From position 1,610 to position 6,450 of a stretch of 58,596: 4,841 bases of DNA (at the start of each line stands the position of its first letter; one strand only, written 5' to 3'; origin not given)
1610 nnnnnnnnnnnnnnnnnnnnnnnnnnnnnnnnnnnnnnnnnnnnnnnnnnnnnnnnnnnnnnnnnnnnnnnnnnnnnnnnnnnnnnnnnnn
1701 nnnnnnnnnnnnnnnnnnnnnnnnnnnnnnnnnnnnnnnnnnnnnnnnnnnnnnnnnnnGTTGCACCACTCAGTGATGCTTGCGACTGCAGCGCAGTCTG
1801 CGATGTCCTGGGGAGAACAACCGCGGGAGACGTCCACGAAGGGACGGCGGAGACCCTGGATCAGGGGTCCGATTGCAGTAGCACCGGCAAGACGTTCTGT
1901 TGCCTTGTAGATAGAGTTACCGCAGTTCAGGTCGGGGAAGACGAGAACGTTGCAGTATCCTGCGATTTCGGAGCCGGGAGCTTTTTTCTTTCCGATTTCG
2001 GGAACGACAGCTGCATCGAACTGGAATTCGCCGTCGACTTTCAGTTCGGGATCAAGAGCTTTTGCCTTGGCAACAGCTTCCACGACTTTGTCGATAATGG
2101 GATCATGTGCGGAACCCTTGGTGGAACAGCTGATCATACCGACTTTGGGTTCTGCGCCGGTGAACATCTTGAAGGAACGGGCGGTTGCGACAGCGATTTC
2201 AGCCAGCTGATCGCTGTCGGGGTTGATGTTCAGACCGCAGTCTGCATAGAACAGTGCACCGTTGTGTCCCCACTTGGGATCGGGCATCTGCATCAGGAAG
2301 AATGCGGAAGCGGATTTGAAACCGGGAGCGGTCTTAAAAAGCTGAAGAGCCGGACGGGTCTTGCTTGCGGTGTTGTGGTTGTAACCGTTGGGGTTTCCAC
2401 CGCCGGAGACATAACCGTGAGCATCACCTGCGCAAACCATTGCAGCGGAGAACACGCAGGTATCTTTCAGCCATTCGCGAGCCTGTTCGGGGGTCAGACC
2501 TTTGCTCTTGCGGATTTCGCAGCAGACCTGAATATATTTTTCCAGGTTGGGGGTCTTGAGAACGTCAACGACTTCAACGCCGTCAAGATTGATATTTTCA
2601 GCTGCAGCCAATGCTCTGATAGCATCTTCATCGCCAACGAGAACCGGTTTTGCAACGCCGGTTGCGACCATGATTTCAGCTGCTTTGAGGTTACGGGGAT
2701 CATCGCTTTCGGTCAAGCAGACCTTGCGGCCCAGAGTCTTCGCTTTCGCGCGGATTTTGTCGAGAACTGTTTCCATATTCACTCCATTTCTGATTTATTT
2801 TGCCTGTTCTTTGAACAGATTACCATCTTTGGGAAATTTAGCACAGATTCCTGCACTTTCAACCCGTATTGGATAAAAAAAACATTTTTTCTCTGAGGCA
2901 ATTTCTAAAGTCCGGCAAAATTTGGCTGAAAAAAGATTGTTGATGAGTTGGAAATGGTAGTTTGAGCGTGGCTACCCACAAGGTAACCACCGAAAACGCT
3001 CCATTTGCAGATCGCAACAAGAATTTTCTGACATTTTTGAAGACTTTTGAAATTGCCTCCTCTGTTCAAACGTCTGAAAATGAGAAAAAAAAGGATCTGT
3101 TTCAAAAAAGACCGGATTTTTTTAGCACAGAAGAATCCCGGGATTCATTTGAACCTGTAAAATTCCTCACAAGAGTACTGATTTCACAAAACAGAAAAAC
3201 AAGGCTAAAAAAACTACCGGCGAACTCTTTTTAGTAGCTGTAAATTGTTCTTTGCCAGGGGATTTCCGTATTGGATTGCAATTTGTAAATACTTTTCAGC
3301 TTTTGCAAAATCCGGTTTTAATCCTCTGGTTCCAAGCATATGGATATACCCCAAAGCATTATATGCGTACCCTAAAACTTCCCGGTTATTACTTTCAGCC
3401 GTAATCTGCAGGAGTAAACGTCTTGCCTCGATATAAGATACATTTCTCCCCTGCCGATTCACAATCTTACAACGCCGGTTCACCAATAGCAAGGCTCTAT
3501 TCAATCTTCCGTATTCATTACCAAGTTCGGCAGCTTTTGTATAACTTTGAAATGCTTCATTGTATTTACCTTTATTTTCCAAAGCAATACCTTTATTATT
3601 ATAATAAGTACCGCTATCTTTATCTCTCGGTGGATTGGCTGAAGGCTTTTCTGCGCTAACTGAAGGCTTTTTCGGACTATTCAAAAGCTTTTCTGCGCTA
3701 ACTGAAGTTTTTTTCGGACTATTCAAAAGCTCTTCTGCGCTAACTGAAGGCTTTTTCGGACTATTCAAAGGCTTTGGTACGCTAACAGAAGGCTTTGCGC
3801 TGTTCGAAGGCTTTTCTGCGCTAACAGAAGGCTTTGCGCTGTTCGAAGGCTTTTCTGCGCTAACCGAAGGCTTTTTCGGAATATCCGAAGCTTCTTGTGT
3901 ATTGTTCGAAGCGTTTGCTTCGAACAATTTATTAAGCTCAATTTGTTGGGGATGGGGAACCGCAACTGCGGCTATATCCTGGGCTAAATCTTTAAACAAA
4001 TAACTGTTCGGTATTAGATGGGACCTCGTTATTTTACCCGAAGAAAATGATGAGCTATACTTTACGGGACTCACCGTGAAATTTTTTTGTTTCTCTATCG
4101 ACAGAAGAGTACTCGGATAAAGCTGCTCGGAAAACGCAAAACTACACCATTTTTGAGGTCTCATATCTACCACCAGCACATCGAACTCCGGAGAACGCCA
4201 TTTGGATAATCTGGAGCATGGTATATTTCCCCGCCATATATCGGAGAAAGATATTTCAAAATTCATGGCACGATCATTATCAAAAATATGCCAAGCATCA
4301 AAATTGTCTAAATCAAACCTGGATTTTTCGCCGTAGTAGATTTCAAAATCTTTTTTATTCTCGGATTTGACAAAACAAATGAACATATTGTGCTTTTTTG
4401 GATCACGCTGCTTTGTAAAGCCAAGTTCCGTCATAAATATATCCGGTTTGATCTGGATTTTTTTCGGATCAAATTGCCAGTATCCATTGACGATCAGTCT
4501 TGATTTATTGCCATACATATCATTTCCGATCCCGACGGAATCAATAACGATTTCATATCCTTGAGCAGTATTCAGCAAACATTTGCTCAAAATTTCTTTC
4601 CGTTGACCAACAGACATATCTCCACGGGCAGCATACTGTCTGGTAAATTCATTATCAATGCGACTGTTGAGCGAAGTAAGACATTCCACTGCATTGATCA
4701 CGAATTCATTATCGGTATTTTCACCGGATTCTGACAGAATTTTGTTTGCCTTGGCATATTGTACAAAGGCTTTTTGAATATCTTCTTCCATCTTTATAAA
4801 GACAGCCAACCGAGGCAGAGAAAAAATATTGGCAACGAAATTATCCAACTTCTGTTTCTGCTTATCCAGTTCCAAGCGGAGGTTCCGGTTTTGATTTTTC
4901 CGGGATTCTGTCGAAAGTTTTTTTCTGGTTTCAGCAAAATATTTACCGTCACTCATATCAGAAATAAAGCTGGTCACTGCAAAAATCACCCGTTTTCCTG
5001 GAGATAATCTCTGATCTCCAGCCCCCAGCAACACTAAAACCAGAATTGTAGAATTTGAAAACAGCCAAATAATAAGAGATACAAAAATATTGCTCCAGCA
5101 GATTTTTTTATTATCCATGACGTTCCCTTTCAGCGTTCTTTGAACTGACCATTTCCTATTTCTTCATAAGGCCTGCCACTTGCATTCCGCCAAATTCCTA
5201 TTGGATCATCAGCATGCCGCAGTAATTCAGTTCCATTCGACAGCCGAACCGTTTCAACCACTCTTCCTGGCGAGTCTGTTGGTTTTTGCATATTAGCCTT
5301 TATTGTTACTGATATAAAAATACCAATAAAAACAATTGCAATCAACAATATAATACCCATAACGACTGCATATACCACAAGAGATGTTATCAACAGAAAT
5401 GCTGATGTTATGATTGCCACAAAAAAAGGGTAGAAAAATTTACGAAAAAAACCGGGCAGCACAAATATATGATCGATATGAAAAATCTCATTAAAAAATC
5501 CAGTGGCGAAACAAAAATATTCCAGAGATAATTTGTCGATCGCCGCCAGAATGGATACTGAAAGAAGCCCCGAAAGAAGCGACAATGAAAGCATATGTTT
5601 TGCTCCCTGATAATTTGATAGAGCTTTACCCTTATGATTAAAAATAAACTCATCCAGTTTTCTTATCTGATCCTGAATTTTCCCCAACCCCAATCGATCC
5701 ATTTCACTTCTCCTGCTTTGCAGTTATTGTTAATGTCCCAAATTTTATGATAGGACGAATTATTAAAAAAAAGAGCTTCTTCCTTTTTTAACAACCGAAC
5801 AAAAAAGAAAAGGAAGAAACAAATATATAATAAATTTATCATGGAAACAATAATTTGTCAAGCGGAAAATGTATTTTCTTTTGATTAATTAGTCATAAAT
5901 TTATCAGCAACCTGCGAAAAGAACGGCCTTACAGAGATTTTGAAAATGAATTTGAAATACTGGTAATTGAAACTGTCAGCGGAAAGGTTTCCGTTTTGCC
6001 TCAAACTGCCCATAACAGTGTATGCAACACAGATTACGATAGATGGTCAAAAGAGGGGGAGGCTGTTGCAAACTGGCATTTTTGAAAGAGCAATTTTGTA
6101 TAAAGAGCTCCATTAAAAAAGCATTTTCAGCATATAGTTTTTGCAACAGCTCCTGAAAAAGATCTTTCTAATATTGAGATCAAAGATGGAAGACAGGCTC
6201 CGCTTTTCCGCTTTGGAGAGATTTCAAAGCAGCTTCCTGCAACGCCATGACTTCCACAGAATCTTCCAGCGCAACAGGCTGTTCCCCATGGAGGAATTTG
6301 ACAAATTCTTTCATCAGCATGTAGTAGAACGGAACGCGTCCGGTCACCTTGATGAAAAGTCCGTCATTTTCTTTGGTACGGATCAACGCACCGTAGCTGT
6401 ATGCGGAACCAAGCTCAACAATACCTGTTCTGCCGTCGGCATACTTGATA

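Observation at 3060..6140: AT-rich two-gene island encoding a multi-pass membrane protein and a membrane-anchored Sel1-repeat protein with an unrecognisable core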

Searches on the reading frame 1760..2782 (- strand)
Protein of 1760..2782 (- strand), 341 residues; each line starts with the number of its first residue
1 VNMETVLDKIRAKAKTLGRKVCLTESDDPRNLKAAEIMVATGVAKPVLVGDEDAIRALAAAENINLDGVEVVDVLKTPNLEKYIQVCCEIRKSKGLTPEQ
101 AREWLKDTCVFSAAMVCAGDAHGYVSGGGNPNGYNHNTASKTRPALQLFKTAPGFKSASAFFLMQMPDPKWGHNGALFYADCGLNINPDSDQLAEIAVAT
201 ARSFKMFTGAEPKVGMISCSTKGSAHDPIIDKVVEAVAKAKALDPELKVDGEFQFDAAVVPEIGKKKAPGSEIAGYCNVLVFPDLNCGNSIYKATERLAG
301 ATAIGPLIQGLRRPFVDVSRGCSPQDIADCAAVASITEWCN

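Call 48: find_related_loci(query=window:1760-2782:-, collection=genome_contigs, flank=10000)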
Query window:1760-2782:- (341 aa) in genome_contigs; peptide patterns used: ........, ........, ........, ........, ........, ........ (x = any residue, [..] = any of these).
104 stretches matched a pattern; 55 encode a relative of the query (tblastn E <= 1e-3); 55 distinct loci.
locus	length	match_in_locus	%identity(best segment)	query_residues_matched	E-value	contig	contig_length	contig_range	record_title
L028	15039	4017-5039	99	1-341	0e+0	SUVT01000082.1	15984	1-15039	MAG: Lentisphaerae bacterium isolate SIG79 NODE_16238_length_15984_cov_1.615816, whole genome shotgun sequence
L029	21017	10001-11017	97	1-339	0e+0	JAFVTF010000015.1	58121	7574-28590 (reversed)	MAG: Lentisphaeria bacterium isolate RGIG5373 Sheep_Colon-3__c90342, whole genome shotgun sequence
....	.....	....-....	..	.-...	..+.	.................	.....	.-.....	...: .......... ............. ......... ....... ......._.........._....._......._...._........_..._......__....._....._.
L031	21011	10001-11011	80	3-339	0e+0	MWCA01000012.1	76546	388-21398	MAG: Lentisphaerae bacterium ADurb.Bin242 BWY31_contig000012, whole genome shotgun sequence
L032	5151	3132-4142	80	3-339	0e+0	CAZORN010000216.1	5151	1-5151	MAG TPA_asm: uncultured Victivallales bacterium isolate SRP220891_co2_90 genome assembly, contig: NODE_28359_length_5151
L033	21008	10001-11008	76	4-339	9e-180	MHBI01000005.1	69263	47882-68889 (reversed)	MAG: Lentisphaerae bacterium GWF2_50_93 gwf2_scaffold_1095, whole genome shotgun sequence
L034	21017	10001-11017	77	3-341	6e-180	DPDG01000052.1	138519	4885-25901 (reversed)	MAG TPA_asm: Lentisphaeria bacterium isolate UBA11452 contig_2339, whole genome shotgun sequence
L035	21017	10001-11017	77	3-341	4e-179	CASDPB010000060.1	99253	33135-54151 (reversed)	uncultured Lentisphaeria bacterium isolate SI.A25.metabat-bins.189 genome assembly, contig: SI.A25.metabat-bins.189.fa_k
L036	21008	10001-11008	77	4-339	2e-178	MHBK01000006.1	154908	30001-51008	MAG: Lentisphaerae bacterium GWF2_57_35 gwf2_scaffold_123, whole genome shotgun sequence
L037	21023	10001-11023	77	1-341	3e-178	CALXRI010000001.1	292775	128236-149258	MAG: uncultured Victivallales bacterium isolate BRZ_N__bin192 genome assembly, contig: BRZ_N__NODE_59_length_292775_cov_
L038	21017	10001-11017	76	3-341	6e-178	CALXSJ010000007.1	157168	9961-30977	MAG: uncultured Victivallales bacterium isolate BRZ_DM__bin34 genome assembly, contig: BRZ_DM__NODE_139_length_157168_co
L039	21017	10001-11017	76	3-341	1e-177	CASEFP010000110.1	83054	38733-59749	uncultured Lentisphaeria bacterium isolate SI.B33.metabat-bins.122 genome assembly, contig: SI.B33.metabat-bins.122.fa_k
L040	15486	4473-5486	77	2-339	2e-175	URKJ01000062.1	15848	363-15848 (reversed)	uncultured bacterium isolate UMGS1084 genome assembly, contig: NODE_941_length_15848_cov_11.453365, whole genome shotgun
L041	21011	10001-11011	76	3-339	5e-175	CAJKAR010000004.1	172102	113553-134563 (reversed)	MAG TPA_asm: uncultured Lentisphaeria bacterium isolate ERR1190684-bin.24 genome assembly, contig: NODE_34_length_172102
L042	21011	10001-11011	76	3-339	5e-175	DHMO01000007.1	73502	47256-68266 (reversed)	MAG TPA_asm: Lentisphaeria bacterium UBA4640 UBA4640_contig_3215, whole genome shotgun sequence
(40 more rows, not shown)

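Call 68: search_protein_families(library=pfam, proteins=[L028:3052-3801:+], max_evalue=0.1)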
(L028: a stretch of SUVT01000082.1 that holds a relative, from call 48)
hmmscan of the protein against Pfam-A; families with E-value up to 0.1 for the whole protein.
L028:3052-3801:+ (250 aa): 4 families
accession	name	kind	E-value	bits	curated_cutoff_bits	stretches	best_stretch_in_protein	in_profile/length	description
PF21344.3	Zn_ribbon_LysW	-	0.0049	16.9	27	1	5-38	2-36/46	Alpha-aminoadipate carrier protein LysW-like, globular domain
PF13828.11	DUF4190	-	0.021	15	35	1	82-107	36-61/62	Domain of unknown function (DUF4190)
PF04625.18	DEC-1_N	-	0.034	13.6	29.2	1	39-74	108-146/403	DEC-1 protein, N-terminal region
PF16888.10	YwqH-like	-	0.052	14.2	33.7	1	182-249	48-113/123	YwqH-like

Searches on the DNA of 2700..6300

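Call 80: search_rna_families(source=window, start=2700, end=6300, threshold=evalue, max_evalue=1)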
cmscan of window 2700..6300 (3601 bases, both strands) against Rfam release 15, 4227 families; matches with E-value up to 1: 0.
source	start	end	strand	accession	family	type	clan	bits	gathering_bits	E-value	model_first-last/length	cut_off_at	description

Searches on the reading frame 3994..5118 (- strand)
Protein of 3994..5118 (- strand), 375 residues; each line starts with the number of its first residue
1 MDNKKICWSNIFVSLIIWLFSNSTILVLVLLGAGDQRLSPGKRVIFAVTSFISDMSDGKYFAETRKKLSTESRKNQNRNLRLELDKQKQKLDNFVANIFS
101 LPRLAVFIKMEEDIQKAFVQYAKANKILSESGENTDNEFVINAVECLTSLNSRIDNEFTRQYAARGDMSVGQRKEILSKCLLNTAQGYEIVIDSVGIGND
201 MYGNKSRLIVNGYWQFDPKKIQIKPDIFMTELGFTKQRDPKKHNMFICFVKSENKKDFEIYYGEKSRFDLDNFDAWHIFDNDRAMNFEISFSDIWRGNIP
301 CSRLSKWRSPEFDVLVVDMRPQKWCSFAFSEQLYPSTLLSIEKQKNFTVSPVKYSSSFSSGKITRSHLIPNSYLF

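Call 40: search_protein_representatives(alignment_id=A3)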
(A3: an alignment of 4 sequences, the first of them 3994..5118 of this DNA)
Query: 4 sequences, 382 profile positions. Proteins with E-value up to 0.001 (for the whole library): 13; up to 1e-10: 10; up to 1e-30: 8. The best 13 are listed.
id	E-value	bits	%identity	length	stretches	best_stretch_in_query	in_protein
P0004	6.8e-195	663.9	-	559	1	7-382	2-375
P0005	1.9e-182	622.9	-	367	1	1-369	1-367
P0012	1.4e-175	600.3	-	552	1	1-382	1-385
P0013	1.8e-60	221.4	-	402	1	8-382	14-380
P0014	5.4e-54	200.1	-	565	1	9-378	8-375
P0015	4.2e-51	190.6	-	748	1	7-377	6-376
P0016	5.0e-42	160.7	-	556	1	71-379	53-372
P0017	8.5e-31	123.7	-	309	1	17-303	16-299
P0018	1.1e-23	100.4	-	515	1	60-336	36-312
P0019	6.9e-19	84.5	-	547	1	67-336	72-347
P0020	1.6e-07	47.2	-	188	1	239-345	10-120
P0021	9.5e-06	41.3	-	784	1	163-335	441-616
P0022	1.8e-04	37.1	-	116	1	8-106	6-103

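Call 46: find_related_loci(query=A3, collection=genome_contigs, flank=8000)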
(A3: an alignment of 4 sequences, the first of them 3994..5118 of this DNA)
Query A3 (375 aa) in genome_contigs; peptide patterns used: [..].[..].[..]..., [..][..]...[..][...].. (x = any residue, [..] = any of these).
280 stretches matched a pattern, but none encodes a relative of the query by tblastn (E <= 1e-3).

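Call 64: find_encoding_contigs(protein=P0018, flank=6000, max_places=4)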
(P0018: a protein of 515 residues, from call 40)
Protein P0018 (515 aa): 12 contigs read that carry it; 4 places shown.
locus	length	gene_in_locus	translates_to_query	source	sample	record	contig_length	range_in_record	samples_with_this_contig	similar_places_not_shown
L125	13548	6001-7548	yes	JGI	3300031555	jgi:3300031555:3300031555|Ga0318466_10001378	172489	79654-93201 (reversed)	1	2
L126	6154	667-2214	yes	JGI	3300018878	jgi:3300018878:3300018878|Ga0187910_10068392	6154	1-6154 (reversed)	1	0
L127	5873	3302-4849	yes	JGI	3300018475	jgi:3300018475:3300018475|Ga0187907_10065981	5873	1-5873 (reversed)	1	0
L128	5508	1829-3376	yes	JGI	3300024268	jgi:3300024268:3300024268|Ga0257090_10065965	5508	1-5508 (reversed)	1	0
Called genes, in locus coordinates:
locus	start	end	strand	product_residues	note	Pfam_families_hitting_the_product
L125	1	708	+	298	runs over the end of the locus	PF01261:AP_endonuc_2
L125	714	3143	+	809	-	-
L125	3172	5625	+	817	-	PF01074:Glyco_hydro_38N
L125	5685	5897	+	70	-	-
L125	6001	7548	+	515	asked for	-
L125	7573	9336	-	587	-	PF00795:CN_hydrolase (faint), PF02540:NAD_synthase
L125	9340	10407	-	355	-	PF02424:ApbE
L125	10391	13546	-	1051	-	PF00133:tRNA-synt_1, PF09334:tRNA-synt_1g (faint), PF08264:Anticodon_1, PF19302:DUF5915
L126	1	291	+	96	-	?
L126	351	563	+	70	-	-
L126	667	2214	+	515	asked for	-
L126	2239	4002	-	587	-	PF00795:CN_hydrolase (faint), PF02540:NAD_synthase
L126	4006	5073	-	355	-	PF02424:ApbE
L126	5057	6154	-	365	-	?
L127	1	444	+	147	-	?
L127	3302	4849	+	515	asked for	-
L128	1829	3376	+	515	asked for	-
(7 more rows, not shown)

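Call 65: find_encoding_contigs(protein=P0019, flank=6000, max_places=4)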
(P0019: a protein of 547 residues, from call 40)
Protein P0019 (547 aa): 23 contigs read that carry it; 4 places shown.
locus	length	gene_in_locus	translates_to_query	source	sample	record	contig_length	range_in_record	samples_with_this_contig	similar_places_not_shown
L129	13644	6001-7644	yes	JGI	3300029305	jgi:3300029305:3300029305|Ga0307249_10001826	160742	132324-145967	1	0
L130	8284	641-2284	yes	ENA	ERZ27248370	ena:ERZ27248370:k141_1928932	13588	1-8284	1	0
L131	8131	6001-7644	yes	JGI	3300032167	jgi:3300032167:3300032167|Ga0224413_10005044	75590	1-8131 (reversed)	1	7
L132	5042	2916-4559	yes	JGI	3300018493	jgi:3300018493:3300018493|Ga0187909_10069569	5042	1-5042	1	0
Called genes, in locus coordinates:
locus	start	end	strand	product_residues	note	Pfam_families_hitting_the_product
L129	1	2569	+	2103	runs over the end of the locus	PF12705:PDDEXK_1, PF00580:UvrD-helicase, PF13245:AAA_19 (faint), PF13361:UvrD_C, PF13538:UvrD_C_2 (faint)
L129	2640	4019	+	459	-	PF05448:AXE1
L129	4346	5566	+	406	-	PF00149:Metallophos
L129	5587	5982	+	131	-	PF02579:Nitro_FeMo-Co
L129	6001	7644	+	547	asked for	-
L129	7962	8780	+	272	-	PF02311:AraC_binding, PF07883:Cupin_2 (faint), PF12833:HTH_18, PF00165:HTH_AraC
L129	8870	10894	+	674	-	PF02901:PFL-like, PF01228:Gly_radical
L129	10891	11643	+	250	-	PF13353:Fer4_12, PF04055:Radical_SAM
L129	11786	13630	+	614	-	PF02837:Glyco_hydro_2_N, PF00703:Glyco_hydro_2 (weak), PF02836:Glyco_hydro_2_C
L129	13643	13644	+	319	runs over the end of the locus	PF07963:N_methyl, PF07596:SBP_bac_10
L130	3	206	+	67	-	?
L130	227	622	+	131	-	PF02579:Nitro_FeMo-Co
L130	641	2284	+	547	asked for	-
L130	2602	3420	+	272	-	PF02311:AraC_binding, PF07883:Cupin_2 (faint), PF12833:HTH_18, PF00165:HTH_AraC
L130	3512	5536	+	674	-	PF02901:PFL-like, PF01228:Gly_radical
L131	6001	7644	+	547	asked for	-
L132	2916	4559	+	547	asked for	-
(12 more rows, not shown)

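Call 68: search_protein_families(library=pfam, proteins=[P0021], max_evalue=0.1)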
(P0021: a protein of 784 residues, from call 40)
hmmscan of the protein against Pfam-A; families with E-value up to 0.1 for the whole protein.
P0021 (784 aa): 6 families
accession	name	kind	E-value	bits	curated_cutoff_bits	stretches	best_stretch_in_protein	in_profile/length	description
PF05154.21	TM2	-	7.9e-10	39.2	27.9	1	100-143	2-47/51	TM2 domain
PF13240.11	Zn_Ribbon_1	-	0.0037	17.4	25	1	8-28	2-22/23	zinc-ribbon domain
PF13248.11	Zn_ribbon_3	-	0.0087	15.9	27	1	6-27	3-24/26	zinc-ribbon domain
PF12773.13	DZR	-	0.061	13.9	27.3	0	5-32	12-37/45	Double zinc ribbon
PF22747.2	Zn_ribbon_DUF2089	-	0.068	13.7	27.6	0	8-26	1-19/32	DUF2089 zinc ribbon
PF20411.3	DUF6697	-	0.091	13.1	23.9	0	227-285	27-79/177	Domain of unknown function (DUF6697)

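Call 84: find_related_loci(query=A3, collection=viral_contigs, flank=8000)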
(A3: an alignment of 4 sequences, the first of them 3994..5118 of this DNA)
Query A3 (375 aa) in viral_contigs; peptide patterns used: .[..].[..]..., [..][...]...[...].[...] (x = any residue, [..] = any of these).
177 stretches matched a pattern, but none encodes a relative of the query by tblastn (E <= 1e-3).

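Call 87: find_related_loci(query=A3, collection=metagenome_contigs, flank=6000)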
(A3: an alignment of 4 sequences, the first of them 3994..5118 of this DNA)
Query A3 (375 aa) in metagenome_contigs; peptide patterns used: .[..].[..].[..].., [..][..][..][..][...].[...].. (x = any residue, [..] = any of these).
451 stretches matched a pattern, but none encodes a relative of the query by tblastn (E <= 1e-3).

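Call 102: list_cluster_members(proteins=[P0004, P0005, P0013, P0014, P0015, P0016, P0017, P0019, P0021, P0007])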
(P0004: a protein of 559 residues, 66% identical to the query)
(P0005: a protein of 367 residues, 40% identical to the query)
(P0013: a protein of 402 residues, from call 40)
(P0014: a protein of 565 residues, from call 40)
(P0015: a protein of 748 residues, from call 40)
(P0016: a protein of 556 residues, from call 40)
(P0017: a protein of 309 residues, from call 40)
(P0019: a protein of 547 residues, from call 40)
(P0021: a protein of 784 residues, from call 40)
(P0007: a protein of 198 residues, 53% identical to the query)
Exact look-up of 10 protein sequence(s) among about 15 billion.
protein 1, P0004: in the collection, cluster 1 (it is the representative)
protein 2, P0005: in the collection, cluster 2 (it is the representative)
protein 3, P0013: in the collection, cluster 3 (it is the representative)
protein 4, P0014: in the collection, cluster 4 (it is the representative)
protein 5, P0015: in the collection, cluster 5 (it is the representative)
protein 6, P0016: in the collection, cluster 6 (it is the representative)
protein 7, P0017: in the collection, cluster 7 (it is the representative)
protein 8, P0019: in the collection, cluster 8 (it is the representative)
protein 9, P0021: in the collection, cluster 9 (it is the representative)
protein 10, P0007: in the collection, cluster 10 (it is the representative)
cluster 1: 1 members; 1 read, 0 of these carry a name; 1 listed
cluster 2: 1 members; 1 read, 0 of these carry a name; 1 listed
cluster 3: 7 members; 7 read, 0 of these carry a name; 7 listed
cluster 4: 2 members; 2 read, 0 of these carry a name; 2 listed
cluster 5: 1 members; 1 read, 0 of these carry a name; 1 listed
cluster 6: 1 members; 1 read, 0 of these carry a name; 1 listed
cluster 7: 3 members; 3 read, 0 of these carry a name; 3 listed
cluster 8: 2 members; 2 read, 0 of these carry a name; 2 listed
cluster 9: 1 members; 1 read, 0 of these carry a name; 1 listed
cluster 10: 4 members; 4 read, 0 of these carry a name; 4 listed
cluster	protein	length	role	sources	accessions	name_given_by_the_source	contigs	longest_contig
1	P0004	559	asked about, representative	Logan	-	-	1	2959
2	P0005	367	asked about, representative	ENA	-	-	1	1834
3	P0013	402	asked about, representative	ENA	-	-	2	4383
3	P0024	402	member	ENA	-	-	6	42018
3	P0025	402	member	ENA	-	-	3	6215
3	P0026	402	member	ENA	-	-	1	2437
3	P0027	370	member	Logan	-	-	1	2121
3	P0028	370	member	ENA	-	-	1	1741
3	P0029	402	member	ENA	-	-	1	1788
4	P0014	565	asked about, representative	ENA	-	-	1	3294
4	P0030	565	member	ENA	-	-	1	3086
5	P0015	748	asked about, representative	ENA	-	-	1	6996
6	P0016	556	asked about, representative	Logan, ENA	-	-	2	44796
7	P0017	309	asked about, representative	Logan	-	-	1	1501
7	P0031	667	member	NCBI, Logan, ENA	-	-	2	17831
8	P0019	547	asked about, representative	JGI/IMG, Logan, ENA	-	-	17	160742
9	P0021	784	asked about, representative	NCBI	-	-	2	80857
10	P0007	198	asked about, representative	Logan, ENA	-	-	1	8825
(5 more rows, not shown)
